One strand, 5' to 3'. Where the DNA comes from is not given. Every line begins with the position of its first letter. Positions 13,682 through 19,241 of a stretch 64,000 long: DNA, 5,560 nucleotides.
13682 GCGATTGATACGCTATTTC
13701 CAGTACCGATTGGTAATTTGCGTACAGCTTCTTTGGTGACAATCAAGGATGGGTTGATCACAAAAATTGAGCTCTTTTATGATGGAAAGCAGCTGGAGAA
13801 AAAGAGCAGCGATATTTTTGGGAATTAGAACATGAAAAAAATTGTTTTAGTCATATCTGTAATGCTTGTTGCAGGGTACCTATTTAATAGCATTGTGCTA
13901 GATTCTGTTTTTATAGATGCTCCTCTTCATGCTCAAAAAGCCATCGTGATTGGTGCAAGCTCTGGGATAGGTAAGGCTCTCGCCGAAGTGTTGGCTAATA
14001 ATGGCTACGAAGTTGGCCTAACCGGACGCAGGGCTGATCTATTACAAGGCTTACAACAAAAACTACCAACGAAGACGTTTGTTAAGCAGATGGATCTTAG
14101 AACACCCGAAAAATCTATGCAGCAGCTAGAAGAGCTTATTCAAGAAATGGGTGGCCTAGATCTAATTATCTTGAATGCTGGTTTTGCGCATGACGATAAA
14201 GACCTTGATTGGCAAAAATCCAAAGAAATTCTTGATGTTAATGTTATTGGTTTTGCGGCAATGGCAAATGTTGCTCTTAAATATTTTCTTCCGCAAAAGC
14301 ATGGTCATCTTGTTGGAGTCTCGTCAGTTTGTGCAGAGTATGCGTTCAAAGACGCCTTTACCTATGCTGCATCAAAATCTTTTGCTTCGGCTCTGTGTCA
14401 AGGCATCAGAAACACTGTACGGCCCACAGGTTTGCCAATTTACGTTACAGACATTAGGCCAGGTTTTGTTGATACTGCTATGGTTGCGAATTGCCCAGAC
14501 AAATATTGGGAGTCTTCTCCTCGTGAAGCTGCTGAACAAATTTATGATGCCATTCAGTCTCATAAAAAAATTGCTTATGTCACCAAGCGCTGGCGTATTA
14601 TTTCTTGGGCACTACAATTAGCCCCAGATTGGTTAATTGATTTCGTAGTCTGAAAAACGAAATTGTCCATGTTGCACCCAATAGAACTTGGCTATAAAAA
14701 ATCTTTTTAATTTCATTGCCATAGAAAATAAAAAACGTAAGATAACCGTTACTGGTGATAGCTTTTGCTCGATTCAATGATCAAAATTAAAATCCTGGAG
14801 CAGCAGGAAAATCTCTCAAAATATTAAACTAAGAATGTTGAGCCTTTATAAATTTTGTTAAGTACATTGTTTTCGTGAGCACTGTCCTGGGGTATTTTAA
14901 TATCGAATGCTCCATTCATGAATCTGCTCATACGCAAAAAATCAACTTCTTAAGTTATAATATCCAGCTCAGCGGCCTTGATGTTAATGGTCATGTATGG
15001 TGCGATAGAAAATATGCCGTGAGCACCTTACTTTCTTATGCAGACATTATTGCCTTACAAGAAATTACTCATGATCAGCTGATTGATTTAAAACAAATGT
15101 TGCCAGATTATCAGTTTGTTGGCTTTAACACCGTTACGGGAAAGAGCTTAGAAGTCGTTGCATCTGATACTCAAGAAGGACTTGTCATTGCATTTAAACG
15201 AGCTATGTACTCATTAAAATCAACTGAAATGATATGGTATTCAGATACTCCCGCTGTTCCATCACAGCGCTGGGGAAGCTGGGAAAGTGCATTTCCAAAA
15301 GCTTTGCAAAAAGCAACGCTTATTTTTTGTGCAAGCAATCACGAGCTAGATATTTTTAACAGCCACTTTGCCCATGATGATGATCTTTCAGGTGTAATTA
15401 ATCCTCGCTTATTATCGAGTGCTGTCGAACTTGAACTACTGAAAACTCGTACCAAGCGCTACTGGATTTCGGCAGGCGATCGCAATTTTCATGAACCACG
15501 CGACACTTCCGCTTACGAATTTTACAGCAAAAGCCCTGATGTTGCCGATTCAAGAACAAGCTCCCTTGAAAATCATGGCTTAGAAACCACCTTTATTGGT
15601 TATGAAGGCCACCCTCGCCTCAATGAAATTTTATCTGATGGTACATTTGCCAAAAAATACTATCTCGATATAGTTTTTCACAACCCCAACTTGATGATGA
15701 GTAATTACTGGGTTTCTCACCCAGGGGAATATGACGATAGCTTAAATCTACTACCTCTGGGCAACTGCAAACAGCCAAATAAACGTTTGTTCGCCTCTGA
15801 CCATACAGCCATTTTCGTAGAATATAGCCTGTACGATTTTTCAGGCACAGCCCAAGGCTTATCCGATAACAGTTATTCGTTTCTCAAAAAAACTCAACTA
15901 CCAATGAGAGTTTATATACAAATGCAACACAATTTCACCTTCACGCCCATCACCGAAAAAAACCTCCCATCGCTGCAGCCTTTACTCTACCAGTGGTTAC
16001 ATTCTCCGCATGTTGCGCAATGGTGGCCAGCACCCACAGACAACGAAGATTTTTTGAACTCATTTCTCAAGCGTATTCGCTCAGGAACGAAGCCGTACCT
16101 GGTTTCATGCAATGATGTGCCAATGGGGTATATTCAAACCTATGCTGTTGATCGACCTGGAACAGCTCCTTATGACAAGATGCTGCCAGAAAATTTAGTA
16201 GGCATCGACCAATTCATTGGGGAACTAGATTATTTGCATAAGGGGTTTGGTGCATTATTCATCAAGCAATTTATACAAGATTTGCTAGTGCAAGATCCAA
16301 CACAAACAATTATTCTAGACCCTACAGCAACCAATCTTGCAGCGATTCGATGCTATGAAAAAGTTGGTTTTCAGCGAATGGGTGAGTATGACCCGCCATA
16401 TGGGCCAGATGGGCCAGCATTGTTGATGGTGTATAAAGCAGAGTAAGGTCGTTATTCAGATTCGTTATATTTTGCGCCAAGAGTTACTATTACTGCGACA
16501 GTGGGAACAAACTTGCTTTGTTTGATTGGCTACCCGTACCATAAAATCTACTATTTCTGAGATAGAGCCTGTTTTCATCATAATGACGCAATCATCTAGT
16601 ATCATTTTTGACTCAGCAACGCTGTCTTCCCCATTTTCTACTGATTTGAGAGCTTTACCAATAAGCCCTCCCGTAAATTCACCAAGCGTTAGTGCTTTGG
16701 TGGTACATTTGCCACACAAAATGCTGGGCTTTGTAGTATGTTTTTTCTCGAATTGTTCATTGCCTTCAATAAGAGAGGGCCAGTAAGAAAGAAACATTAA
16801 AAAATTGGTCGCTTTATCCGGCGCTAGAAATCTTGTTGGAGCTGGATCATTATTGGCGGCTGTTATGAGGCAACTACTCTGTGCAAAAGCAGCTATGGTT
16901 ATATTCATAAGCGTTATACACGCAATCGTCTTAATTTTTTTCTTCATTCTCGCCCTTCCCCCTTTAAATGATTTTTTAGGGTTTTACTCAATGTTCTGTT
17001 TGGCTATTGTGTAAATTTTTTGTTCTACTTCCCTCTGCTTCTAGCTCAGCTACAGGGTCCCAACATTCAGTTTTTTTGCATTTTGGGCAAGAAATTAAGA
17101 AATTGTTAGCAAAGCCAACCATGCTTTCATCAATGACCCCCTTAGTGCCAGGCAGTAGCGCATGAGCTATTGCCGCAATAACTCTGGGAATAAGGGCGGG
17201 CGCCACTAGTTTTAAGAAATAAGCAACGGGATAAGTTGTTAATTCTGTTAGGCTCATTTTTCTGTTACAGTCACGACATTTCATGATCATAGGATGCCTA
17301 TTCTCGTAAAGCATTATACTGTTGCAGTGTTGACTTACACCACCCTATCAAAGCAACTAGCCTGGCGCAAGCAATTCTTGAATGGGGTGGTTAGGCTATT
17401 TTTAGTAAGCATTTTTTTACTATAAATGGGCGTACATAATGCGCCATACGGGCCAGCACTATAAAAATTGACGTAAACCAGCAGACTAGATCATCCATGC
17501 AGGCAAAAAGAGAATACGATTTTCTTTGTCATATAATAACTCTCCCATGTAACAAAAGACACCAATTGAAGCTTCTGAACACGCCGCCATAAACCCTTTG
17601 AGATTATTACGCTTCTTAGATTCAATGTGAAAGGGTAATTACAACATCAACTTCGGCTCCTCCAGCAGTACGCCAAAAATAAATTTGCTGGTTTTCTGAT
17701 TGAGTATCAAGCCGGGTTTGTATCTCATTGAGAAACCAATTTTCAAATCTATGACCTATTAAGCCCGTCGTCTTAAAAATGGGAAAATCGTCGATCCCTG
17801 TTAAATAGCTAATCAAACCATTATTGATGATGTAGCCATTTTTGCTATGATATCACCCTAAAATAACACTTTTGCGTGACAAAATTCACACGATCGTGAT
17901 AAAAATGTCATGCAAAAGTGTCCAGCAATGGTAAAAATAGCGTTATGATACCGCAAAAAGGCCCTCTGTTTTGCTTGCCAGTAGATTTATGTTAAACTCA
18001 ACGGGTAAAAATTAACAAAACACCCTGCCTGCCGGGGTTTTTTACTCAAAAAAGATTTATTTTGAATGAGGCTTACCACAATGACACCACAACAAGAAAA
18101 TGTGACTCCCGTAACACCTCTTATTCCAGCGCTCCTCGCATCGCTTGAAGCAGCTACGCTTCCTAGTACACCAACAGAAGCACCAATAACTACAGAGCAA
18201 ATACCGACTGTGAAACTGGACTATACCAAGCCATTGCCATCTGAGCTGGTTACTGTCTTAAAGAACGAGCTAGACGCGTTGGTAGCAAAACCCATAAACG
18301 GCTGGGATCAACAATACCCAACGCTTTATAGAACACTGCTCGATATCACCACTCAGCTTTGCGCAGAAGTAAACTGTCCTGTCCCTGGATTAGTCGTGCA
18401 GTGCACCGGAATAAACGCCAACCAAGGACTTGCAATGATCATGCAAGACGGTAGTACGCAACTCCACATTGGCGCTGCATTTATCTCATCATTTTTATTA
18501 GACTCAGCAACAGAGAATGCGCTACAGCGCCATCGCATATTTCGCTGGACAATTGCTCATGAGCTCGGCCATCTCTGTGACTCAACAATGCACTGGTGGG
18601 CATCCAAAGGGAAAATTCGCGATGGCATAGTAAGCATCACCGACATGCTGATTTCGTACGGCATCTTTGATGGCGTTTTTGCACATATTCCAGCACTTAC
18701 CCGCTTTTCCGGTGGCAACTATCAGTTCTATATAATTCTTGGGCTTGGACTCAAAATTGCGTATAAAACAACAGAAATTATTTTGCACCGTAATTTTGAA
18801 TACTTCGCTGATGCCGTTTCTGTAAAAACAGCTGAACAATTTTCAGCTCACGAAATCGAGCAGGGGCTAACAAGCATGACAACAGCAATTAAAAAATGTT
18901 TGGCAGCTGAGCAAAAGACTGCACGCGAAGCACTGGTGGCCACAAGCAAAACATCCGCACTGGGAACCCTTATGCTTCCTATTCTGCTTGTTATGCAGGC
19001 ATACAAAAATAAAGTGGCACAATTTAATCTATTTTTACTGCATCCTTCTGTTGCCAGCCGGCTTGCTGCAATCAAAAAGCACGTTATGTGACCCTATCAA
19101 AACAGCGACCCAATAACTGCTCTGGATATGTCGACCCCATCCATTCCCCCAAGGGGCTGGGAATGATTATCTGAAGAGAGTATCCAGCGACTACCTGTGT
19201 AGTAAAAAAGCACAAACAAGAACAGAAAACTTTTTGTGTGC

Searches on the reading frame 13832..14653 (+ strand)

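Call 54: search_protein_families(library=pfam, proteins=[window:13832-14653:+], max_evalue=0.01)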
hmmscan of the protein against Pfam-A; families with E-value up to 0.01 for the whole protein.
window:13832-14653:+ (273 aa): 7 families
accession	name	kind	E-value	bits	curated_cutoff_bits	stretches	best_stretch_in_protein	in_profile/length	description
PF00106.31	adh_short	-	6e-37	127.5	26.6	1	36-223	2-192/195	short chain dehydrogenase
PF13561.12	adh_short_C2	-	1.4e-24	87.5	27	1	41-223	1-186/236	Enoyl-(Acyl carrier protein) reductase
PF01370.27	Epimerase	-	2.3e-07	30.9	20.9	1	38-190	2-154/240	NAD dependent epimerase/dehydratase family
PF08659.16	KR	-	2.8e-07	31.1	22.6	1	38-195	4-166/180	KR domain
PF01210.29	NAD_Gly3P_dh_N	-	0.0011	19.4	23.1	1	39-104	4-68/158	NAD-dependent glycerol-3-phosphate dehydrogenase N-terminus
PF13460.12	NAD_binding_10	-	0.005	17.2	27.2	1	41-177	1-110/184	NAD(P)H-binding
PF02737.24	3HCDH_N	-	0.0077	16.6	22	0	38-98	3-62/180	3-hydroxyacyl-CoA dehydrogenase, NAD binding domain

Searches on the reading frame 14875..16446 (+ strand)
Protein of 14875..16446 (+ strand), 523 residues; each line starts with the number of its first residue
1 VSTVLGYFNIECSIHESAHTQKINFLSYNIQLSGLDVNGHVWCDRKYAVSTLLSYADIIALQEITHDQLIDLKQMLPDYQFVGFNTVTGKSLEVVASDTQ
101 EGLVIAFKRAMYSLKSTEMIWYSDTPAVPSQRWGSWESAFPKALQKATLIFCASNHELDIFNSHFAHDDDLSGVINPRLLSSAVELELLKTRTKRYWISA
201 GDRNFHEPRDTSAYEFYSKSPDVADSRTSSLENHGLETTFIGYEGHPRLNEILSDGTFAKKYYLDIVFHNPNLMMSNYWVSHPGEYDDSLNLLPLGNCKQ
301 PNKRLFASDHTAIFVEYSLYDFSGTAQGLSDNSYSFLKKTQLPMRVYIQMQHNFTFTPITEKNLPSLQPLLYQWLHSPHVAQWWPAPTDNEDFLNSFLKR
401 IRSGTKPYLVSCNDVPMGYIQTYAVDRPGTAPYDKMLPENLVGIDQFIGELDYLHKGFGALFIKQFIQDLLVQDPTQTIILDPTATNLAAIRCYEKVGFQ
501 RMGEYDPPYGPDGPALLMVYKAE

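Call 16: search_protein_families(library=ncbifam, proteins=[window:14875-16446:+], max_evalue=0.00001)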
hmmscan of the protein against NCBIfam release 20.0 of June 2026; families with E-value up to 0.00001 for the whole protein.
window:14875-16446:+ (523 aa): 12 families
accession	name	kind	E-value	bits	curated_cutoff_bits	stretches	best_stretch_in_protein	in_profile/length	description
TIGR04431.1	N6_acetyl_AAC6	equivalog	1.1e-23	83.8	260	1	352-520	6-172/184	AacA4 family aminoglycoside N(6')-acetyltransferase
NF012165.0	AAC_6p_set_A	equivalog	2.2e-23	82.9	280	1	359-520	6-165/177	aminoglycoside 6'-N-acetyltransferase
NF033074.0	AAC_6p_Ib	exception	4.4e-22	78.6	400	1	359-520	13-172/184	AAC(6')-Ib family aminoglycoside 6'-N-acetyltransferase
NF000135.2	AAC_6p_IIc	exception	2e-19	70.1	415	1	369-520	19-172/193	aminoglycoside N-acetyltransferase AAC(6')-IIc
NF000118.3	AAC_6p_A31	exception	2.7e-18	66.5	385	1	369-520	7-160/172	aminoglycoside N-acetyltransferase AAC(6')-31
NF000048.1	AAC_6p_A40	exception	8.5e-18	64.5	400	1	370-520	20-172/184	aminoglycoside 6'-N-acetyltransferase AacA40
NF000431.1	AAC_6p_Ian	exception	1.5e-17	63.7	400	1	369-502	19-154/190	aminoglycoside N-acetyltransferase AAC(6')-Ian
NF000507.1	AAC_6p_Ie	exception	2.5e-13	50.4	450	1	408-502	61-156/201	aminoglycoside N-acetyltransferase AAC(6')-Ie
NF033693.0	AAC_6p_Ie_fam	exception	3.9e-13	49.9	340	1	408-502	61-156/179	AAC(6')-Ie family aminoglycoside N-acetyltransferase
NF033151.0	AAC_6p_A10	exception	6.3e-13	49.1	400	1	410-502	62-155/178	AAC(6')-I family aminoglycoside 6'-N-acetyltransferase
NF000016.1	AAC_6p_Im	exception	1.1e-11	45.2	350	1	410-504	62-157/178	aminoglycoside N-acetyltransferase AAC(6')-Im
NF000225.3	AAC_6p_Strep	exception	9.7e-09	35.4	250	0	443-503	69-128/156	aminoglycoside 6'-N-acetyltransferase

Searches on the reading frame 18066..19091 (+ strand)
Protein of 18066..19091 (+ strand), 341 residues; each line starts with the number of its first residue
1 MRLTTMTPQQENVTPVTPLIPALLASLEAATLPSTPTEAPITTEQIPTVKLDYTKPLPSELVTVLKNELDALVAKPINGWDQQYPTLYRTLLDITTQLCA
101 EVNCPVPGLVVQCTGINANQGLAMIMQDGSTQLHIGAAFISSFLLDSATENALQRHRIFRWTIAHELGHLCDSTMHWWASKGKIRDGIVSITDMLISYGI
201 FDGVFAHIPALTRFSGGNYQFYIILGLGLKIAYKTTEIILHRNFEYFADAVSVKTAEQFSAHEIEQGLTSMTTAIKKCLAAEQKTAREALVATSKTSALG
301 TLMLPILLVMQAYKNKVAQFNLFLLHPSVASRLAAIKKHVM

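Call 54: search_protein_families(library=pfam, proteins=[window:18066-19091:+], max_evalue=0.01)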
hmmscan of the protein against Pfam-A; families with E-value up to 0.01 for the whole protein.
window:18066-19091:+ (341 aa): 2 families
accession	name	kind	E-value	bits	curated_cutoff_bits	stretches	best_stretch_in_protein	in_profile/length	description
PF01435.24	Peptidase_M48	-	0.0052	17.1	20.3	0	162-338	68-184/186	Peptidase family M48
PF12867.12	DinB_2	-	0.0068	17.3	24.8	0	144-179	12-48/128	DinB superfamily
